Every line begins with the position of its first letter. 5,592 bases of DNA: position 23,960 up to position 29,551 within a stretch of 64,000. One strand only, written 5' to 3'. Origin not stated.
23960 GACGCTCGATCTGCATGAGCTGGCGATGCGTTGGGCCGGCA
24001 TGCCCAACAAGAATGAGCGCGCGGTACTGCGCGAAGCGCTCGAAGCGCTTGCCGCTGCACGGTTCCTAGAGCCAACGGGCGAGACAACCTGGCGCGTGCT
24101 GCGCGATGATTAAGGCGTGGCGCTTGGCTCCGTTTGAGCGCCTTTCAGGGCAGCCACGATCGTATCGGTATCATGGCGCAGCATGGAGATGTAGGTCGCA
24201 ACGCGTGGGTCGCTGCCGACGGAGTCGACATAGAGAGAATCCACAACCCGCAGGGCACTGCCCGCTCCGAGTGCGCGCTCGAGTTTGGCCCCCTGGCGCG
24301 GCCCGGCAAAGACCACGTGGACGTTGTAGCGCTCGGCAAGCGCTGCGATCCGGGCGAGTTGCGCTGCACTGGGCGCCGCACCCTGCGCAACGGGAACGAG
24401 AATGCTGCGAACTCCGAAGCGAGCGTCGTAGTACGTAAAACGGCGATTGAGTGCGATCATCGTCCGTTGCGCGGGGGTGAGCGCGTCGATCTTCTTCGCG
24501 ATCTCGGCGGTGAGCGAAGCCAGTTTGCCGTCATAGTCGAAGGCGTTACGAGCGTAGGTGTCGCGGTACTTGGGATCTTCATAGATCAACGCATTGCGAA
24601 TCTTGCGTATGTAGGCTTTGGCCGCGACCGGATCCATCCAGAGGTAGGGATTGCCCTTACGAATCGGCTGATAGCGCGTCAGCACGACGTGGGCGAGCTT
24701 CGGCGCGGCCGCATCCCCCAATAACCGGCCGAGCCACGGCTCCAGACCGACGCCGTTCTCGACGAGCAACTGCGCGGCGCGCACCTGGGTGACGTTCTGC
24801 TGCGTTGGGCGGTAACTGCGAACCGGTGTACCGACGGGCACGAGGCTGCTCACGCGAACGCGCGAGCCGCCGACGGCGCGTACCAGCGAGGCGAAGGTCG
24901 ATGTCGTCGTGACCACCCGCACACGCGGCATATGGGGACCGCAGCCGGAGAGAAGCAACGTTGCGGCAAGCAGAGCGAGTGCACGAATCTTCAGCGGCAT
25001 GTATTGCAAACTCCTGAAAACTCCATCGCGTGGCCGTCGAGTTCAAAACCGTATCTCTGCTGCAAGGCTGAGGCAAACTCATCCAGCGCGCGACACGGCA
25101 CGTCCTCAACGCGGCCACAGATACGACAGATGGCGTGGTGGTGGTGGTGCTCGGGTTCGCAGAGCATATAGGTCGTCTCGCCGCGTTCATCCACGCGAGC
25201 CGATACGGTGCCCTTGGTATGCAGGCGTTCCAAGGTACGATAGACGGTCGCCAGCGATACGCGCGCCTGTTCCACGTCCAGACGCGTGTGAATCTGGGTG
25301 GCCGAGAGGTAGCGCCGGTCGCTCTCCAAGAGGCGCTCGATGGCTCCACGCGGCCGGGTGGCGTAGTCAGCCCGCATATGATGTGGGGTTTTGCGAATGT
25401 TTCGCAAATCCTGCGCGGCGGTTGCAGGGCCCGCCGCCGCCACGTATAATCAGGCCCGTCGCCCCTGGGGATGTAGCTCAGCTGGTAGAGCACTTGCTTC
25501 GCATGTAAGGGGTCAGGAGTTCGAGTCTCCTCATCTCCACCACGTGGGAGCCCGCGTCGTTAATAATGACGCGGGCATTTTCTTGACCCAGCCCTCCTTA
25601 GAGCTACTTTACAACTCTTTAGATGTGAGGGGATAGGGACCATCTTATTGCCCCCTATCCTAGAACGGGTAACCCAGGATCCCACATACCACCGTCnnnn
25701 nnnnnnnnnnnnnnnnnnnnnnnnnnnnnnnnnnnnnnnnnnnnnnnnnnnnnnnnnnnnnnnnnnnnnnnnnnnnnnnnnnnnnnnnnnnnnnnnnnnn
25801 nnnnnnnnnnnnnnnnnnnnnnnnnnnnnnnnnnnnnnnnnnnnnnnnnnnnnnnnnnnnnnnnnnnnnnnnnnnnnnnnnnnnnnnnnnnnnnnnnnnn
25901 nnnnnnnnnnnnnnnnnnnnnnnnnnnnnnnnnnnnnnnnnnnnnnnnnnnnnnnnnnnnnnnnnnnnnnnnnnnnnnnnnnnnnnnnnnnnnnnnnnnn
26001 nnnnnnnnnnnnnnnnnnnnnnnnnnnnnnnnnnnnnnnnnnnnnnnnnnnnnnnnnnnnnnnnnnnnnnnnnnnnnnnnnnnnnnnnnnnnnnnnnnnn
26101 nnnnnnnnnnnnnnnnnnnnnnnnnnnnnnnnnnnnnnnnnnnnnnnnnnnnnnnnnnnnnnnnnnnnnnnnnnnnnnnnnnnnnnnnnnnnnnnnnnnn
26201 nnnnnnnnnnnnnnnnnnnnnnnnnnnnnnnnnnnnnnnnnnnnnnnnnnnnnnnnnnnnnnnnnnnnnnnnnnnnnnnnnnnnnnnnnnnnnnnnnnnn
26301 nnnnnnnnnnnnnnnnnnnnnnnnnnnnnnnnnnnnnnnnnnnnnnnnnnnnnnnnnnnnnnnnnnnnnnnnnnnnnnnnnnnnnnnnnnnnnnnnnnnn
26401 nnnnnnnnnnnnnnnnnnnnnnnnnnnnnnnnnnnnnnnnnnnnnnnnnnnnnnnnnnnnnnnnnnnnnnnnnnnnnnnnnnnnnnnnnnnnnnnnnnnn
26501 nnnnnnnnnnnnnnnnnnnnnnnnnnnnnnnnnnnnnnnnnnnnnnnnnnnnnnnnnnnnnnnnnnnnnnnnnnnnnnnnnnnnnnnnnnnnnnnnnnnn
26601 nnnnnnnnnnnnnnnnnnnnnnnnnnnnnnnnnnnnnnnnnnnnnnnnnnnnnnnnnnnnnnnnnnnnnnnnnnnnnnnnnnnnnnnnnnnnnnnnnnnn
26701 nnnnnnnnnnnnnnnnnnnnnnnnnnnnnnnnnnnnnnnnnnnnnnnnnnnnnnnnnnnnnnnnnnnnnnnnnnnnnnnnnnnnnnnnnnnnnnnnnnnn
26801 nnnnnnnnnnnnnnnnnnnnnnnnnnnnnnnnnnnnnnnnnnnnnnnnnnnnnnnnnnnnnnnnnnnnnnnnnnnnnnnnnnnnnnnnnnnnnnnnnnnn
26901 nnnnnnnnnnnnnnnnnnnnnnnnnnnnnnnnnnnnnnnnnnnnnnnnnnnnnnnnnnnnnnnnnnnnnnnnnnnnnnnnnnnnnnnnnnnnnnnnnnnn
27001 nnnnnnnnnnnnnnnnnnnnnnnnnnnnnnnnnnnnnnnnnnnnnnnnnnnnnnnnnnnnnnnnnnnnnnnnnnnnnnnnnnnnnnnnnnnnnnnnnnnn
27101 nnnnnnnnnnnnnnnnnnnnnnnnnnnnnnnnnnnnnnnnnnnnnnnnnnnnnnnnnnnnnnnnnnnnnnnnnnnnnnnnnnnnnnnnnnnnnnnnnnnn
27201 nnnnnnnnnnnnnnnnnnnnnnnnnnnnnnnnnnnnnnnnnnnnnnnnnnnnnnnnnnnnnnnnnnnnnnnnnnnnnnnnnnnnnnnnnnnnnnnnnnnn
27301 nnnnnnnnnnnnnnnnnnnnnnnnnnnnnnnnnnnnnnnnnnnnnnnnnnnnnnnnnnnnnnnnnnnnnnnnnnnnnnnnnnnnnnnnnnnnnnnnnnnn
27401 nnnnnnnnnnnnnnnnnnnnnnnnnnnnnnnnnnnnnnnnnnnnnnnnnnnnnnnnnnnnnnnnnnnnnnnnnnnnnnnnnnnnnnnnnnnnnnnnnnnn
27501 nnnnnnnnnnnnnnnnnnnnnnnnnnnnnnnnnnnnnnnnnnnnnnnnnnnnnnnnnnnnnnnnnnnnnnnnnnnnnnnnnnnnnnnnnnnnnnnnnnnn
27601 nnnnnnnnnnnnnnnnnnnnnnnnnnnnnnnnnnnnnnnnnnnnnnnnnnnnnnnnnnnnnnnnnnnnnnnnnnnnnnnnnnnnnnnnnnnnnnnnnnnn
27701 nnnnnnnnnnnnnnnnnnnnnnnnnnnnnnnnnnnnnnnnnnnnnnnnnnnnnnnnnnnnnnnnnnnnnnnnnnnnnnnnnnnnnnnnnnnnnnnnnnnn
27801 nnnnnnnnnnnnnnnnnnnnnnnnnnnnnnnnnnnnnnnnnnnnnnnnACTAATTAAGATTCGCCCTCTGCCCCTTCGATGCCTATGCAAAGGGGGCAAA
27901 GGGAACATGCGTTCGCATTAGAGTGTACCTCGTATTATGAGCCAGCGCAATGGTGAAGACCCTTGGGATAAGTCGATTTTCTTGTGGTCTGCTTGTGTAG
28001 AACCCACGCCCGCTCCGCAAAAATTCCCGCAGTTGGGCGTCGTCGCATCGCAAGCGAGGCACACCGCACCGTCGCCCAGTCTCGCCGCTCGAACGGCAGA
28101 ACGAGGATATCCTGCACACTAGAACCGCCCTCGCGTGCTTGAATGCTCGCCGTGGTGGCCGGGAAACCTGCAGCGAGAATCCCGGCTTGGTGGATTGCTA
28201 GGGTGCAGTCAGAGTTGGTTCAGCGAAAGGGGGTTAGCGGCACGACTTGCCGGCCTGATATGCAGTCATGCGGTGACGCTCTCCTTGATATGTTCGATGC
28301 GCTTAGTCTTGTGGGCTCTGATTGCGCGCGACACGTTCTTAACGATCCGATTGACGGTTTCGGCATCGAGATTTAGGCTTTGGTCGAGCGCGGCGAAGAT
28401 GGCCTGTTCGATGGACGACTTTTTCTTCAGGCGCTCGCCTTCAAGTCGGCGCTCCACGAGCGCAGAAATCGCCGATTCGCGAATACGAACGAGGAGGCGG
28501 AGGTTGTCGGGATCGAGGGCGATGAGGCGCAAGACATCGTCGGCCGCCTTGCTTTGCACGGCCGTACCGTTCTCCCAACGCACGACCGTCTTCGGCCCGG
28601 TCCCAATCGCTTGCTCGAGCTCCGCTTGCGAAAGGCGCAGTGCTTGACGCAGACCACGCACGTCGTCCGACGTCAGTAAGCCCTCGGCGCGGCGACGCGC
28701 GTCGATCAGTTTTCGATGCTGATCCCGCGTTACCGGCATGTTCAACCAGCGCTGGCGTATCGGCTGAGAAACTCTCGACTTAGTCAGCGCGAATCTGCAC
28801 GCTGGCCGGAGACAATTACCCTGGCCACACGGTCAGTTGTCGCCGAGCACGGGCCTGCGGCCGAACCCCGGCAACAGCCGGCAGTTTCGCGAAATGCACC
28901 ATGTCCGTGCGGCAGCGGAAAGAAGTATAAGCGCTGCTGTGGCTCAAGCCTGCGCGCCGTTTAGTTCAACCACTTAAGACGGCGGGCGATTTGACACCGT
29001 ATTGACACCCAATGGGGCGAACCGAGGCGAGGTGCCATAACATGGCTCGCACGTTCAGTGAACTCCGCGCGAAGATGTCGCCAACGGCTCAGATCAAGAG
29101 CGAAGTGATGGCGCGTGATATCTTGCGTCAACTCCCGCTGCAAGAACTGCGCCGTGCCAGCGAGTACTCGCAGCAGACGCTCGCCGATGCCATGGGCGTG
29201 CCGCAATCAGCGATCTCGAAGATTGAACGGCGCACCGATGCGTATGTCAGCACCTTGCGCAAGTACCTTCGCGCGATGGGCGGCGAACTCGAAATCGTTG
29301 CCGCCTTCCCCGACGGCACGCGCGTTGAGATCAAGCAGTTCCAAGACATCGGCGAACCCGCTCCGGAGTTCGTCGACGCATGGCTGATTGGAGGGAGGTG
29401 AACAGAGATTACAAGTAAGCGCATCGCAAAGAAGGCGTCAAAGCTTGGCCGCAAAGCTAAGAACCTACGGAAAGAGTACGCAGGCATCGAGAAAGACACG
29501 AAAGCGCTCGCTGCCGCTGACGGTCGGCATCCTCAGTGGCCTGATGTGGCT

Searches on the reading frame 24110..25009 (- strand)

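Call 64: search_protein_families(library=pfam, proteins=[window:24110-25009:-], max_evalue=0.01)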
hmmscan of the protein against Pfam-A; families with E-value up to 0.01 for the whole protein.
window:24110-25009:- (299 aa): 1 family
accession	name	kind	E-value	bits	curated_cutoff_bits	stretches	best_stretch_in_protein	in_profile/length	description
PF01297.22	ZnuA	-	7.7e-53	180.1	29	1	32-287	1-263/263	Zinc-uptake complex component A periplasmic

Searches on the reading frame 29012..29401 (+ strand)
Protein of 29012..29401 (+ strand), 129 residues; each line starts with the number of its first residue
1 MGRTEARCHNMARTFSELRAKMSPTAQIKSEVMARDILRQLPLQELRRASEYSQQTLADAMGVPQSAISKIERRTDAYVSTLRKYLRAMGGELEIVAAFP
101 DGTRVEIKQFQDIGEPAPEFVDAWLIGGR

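Call 64: search_protein_families(library=pfam, proteins=[window:29012-29401:+], max_evalue=0.01)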
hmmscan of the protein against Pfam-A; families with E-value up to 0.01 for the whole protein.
window:29012-29401:+ (129 aa): 4 families
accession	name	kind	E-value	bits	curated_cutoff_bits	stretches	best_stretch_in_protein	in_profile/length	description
PF01381.28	HTH_3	-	6.9e-09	36.1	23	1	43-94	1-53/55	Helix-turn-helix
PF13744.12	HTH_37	-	1.7e-07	31.3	27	1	25-97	12-79/80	Helix-turn-helix domain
PF13560.12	HTH_31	-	1.5e-05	25.6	27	1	43-84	6-49/64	Helix-turn-helix domain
PF04545.22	Sigma70_r4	-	0.00034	20.5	24.1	1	46-74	15-43/50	Sigma-70, region 4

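Call 66: search_protein_families(library=padloc, proteins=[window:29012-29401:+], max_evalue=0.01)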
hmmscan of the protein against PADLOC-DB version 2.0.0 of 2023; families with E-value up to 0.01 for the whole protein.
window:29012-29401:+ (129 aa): 3 families
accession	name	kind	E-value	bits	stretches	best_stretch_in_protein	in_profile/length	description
PDLC02926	HTH_VI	-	1.7e-06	26.2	1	43-90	6-54/92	-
PDLC04142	capH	-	0.0011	18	1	43-94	11-60/103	capH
PDLC04133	mad1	-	0.0096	14.2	0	51-74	5-28/60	mads_1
